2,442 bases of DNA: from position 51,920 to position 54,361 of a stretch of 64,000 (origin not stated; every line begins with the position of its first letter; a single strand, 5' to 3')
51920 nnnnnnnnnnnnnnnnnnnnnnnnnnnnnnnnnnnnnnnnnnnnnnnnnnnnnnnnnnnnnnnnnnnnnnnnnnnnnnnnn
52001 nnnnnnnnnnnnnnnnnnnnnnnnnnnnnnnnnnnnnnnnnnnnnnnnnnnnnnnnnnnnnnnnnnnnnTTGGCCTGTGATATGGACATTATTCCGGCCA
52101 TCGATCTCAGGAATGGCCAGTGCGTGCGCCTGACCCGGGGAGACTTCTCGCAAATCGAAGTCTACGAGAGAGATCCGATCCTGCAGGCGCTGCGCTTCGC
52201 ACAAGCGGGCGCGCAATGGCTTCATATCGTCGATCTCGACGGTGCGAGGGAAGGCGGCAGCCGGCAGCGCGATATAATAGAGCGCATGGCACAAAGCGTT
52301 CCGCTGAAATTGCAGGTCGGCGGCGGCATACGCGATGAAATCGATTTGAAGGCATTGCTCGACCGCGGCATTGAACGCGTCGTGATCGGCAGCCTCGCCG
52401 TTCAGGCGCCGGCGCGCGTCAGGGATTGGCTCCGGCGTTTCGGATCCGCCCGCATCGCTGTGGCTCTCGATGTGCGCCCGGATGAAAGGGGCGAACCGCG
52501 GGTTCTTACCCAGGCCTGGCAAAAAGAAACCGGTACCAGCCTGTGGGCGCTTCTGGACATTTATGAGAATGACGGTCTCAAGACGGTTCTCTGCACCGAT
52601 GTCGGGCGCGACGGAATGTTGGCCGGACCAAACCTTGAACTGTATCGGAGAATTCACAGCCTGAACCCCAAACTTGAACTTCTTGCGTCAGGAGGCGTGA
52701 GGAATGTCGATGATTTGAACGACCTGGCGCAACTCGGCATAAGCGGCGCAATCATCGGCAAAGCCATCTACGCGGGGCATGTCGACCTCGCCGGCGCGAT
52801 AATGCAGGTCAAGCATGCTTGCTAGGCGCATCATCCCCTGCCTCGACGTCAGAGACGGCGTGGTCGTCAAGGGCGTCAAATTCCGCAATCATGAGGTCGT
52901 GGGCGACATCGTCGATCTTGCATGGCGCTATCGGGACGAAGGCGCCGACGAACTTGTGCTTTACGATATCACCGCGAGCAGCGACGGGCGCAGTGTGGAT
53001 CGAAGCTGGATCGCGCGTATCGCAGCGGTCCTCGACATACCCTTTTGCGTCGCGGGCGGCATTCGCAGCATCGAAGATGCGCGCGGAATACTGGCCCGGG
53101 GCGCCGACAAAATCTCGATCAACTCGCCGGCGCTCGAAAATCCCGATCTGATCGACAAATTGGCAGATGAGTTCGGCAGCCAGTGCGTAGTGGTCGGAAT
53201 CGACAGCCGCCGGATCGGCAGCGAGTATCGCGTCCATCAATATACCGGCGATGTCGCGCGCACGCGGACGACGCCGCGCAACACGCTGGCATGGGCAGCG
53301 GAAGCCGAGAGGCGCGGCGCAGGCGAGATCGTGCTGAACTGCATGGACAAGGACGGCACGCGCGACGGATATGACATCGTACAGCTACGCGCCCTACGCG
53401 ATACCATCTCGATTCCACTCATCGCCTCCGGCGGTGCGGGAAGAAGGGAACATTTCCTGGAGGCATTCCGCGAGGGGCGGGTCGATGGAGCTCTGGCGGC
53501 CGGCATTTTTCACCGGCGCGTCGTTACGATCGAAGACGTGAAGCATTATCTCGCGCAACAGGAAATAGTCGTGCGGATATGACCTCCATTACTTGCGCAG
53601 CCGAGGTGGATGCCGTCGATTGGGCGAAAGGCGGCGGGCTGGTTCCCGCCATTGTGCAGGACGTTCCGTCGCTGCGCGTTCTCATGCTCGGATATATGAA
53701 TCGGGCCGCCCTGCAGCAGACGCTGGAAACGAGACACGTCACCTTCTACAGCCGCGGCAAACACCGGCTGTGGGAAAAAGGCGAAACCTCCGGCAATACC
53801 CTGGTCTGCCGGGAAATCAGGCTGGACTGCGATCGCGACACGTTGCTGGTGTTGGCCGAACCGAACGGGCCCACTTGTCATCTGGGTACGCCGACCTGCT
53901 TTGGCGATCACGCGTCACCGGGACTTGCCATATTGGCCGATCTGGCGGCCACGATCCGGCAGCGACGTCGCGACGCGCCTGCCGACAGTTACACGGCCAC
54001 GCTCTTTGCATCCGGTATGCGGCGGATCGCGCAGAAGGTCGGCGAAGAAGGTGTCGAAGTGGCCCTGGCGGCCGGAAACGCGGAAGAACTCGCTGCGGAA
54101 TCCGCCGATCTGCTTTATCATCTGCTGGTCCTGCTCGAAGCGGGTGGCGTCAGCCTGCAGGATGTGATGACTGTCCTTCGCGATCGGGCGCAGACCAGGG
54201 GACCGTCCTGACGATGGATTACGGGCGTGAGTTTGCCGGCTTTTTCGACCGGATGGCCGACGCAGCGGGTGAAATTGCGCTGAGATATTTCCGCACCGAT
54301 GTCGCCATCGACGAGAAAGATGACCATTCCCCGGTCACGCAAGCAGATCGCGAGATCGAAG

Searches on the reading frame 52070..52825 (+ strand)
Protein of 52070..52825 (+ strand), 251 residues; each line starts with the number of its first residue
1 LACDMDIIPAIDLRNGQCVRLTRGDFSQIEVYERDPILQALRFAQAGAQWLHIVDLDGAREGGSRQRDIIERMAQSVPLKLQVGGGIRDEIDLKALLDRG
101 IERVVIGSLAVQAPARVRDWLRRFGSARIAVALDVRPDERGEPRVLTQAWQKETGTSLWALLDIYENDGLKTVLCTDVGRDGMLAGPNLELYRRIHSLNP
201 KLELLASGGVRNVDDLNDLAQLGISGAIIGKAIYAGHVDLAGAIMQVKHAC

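Call 8: search_protein_families(library=pfam, proteins=[window:52070-52825:+])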
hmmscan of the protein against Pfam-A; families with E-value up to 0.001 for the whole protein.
window:52070-52825:+ (251 aa): 1 family
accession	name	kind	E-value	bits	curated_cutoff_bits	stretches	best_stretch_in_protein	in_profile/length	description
PF00977.27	His_biosynth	-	1.8e-74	250.5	23.6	1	7-238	2-227/228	Histidine biosynthesis protein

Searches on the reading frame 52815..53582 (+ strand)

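Call 8: search_protein_families(library=pfam, proteins=[window:52815-53582:+])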
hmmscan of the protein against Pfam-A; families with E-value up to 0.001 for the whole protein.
window:52815-53582:+ (255 aa): 3 families
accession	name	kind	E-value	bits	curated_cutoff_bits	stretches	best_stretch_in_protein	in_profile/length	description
PF00977.27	His_biosynth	-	4.7e-72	242.6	23.6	1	5-237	1-227/228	Histidine biosynthesis protein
PF01207.24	Dus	-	5.8e-09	35.9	20.4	1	23-115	131-226/311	Dihydrouridine synthase (Dus)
PF03060.21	NMO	-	1.7e-05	24.8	28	0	66-103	185-222/331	Nitronate monooxygenase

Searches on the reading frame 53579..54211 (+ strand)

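Call 8: search_protein_families(library=pfam, proteins=[window:53579-54211:+])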
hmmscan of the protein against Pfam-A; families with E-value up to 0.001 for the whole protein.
window:53579-54211:+ (210 aa): 2 families
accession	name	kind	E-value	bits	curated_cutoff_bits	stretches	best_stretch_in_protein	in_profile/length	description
PF01502.23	PRA-CH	-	6.5e-31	106.5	27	1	36-108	1-73/74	Phosphoribosyl-AMP cyclohydrolase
PF01503.22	PRA-PH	-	6.4e-21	75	21.3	1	120-203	2-85/86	Phosphoribosyl-ATP pyrophosphohydrolase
